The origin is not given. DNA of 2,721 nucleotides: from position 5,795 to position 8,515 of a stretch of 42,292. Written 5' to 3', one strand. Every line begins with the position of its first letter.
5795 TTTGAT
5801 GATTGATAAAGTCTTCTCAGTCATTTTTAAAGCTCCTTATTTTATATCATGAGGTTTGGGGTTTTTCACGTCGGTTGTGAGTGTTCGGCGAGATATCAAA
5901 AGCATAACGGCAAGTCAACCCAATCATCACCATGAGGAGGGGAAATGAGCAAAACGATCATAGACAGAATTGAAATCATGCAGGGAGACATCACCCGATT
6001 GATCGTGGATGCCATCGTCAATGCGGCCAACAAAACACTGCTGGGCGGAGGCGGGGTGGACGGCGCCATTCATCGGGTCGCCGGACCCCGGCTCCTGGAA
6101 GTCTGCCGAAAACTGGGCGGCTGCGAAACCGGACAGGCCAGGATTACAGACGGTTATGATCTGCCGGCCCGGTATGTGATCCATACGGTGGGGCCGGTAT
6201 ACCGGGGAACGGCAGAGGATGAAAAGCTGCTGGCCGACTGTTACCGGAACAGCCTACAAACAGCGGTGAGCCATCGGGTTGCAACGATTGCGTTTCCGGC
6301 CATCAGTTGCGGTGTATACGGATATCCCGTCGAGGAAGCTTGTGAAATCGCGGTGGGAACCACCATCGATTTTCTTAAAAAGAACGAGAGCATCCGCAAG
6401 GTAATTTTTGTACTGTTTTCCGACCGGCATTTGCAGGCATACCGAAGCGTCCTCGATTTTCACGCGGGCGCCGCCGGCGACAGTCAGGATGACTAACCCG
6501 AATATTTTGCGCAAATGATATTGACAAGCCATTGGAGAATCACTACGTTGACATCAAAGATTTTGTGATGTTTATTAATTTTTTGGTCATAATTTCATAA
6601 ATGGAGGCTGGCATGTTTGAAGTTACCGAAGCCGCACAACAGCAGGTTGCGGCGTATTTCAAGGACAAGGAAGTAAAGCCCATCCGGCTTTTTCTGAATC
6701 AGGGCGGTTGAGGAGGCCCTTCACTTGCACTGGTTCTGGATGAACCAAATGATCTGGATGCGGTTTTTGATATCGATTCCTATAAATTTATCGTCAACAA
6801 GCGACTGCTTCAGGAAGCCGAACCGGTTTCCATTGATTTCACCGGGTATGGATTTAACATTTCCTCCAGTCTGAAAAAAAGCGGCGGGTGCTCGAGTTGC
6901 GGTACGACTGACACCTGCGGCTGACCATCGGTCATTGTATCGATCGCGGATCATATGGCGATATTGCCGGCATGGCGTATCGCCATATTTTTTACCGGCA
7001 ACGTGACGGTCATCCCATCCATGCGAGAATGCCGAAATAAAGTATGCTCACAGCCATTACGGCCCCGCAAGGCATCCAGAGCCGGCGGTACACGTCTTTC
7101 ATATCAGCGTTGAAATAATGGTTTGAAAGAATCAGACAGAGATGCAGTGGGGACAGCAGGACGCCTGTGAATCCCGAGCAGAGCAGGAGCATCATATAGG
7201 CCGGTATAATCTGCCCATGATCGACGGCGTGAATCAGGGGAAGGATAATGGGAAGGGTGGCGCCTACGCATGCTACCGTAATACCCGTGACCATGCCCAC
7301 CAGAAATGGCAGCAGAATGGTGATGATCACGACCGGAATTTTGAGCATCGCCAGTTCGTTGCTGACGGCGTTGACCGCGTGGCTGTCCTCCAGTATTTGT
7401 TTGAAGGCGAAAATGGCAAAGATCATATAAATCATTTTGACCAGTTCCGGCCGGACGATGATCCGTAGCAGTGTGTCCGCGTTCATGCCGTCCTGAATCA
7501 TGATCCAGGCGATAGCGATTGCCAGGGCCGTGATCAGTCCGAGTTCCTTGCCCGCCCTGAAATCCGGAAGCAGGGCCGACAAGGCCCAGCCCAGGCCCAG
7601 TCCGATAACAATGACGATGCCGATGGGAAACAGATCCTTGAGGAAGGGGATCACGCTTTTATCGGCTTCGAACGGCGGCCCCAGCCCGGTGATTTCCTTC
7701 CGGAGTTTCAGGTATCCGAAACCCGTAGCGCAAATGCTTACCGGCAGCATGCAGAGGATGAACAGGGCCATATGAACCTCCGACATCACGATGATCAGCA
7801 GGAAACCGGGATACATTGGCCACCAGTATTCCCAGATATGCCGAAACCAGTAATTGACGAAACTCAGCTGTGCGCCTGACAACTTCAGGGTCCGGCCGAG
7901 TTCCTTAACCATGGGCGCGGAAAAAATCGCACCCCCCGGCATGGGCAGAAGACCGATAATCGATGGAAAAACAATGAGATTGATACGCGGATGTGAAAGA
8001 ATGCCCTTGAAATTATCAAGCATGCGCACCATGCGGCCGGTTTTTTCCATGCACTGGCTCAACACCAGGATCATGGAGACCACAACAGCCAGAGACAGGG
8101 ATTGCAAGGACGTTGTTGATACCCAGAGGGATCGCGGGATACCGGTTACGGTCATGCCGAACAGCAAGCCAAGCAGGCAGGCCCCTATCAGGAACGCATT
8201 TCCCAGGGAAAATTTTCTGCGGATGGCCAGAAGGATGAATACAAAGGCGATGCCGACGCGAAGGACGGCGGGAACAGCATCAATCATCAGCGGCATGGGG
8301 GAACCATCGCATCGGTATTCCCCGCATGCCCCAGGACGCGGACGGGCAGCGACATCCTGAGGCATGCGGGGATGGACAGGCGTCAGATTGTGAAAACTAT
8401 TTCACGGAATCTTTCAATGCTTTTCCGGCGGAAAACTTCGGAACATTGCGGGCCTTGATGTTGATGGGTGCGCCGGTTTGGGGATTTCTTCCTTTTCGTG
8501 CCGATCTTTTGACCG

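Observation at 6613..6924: Hidden HesB/IscA-like selenoprotein gene with in-frame UGA and a SECIS-like hairpin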

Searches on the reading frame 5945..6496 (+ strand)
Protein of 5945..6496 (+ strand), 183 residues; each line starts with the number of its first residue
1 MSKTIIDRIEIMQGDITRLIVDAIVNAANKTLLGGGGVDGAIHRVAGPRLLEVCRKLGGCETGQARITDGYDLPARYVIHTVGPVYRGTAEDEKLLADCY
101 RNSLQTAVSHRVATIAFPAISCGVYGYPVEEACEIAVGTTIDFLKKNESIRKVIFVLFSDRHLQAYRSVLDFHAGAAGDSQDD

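Call 41: find_encoding_contigs(protein=window:5945-6496:+, flank=10000, max_places=4)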
Protein window:5945-6496:+ (183 aa): no gene with exactly this product is on record in the collection.

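Call 56: search_protein_families(library=pfam, proteins=[window:5945-6496:+], max_evalue=0.001)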
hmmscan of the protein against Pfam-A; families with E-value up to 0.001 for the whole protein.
window:5945-6496:+ (183 aa): 1 family
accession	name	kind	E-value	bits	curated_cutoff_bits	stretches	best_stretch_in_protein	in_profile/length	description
PF01661.27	Macro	-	4.1e-46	156.2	22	1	25-136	1-118/118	Macro domain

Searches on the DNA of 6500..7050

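Call 10: search_rna_families(source=window, start=6500, end=7050, threshold=evalue, max_evalue=10, show_alignments=3)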
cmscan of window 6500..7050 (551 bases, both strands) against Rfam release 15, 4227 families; matches with E-value up to 10: 8.
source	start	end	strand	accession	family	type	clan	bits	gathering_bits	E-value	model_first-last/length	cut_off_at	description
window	6744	6843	-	RF00742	MIR162_1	Gene; miRNA;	CL00150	22.5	75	0.022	1-112/112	no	MIR162_1 microRNA precursor family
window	6526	6610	+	RF00349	snoR11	Gene; snRNA; snoRNA; CD-box;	-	17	50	5.5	1-90/90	no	Small nucleolar RNA R11/Z151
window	6670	6726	-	RF04341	Plastid-psbJ-5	Cis-reg;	CL00152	16.1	53.1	5.1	1-59/59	no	Plastid-psbJ-5 3UTR RNA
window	6561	6699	+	RF01509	Afu_300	Gene; snRNA; snoRNA; CD-box;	-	15.1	40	3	1-91/91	no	A. fumigatus snoRNA Afu_300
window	6902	6952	+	RF02292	TtnuCD16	Gene; snRNA; snoRNA; CD-box;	-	14.7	75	2.3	1-58/58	no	Tetrahymena snoRNA TtnuCD16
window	6527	6609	-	RF01422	snoR116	Gene; snRNA; snoRNA; CD-box;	-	14.7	47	7.8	1-86/86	no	small nucleolar RNA snoR116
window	6595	6693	+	RF02875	AS-pc01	Gene; antisense;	-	14.2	79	8.7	1-99/99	no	Antisense to pHK01_035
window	6810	6820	-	RF01727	SAM-SAH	Cis-reg; riboswitch;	-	11.2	40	8.9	13-23/49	no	SAM/SAH riboswitch aptamer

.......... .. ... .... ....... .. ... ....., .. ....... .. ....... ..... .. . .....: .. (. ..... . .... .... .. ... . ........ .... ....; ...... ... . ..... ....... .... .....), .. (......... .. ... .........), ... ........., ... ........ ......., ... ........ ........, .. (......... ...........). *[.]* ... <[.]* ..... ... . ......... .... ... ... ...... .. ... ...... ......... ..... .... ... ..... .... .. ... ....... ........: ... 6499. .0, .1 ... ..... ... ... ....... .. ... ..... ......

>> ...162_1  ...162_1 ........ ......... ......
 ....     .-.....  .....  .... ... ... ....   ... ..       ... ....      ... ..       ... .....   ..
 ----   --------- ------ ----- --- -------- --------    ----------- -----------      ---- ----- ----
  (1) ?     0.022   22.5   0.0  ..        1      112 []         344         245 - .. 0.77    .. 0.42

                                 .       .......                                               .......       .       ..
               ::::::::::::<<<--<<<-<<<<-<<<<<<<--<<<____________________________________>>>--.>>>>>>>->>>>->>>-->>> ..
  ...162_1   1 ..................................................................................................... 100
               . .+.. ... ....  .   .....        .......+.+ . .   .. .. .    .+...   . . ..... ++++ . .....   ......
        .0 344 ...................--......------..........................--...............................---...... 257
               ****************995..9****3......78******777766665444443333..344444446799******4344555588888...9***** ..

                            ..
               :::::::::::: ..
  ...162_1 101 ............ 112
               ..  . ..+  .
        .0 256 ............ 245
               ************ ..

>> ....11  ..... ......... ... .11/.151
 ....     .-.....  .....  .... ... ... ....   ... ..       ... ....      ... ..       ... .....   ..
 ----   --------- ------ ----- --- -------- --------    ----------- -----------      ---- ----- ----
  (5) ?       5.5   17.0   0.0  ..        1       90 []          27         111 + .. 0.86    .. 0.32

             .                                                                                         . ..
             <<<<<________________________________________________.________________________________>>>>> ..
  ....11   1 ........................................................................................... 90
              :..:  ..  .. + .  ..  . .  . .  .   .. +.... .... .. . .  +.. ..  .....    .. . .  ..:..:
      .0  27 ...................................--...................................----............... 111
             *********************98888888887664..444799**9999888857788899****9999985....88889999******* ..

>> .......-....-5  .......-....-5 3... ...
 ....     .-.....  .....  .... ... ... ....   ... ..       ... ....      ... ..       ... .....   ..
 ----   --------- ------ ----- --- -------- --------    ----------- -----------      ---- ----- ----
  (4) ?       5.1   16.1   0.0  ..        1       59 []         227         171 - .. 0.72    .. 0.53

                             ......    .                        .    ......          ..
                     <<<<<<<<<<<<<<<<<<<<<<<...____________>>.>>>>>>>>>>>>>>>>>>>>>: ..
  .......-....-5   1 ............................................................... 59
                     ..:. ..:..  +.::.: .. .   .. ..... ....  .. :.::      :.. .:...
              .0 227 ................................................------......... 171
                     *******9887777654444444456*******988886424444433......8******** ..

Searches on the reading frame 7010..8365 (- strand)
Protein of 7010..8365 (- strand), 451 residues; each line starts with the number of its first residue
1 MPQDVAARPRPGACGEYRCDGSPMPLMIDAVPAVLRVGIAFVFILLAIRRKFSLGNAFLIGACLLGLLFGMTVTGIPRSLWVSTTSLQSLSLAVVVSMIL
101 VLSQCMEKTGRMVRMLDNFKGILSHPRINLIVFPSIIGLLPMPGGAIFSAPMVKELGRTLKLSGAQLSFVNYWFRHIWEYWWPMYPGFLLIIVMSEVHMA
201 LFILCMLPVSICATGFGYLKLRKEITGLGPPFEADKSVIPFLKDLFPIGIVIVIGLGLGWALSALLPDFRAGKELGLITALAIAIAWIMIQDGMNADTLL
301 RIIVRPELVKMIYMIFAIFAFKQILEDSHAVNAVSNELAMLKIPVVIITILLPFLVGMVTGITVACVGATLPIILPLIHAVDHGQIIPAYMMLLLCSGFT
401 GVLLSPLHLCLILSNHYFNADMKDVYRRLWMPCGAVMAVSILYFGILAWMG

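Call 56: search_protein_families(library=pfam, proteins=[window:7010-8365:-], max_evalue=0.001)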
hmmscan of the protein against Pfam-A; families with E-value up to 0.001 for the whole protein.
window:7010-8365:- (451 aa): 1 family
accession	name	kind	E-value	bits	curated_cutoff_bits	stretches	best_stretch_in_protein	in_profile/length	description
PF04165.18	DUF401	-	3.4e-59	201.6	24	1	42-446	11-392/393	Protein of unknown function (DUF401)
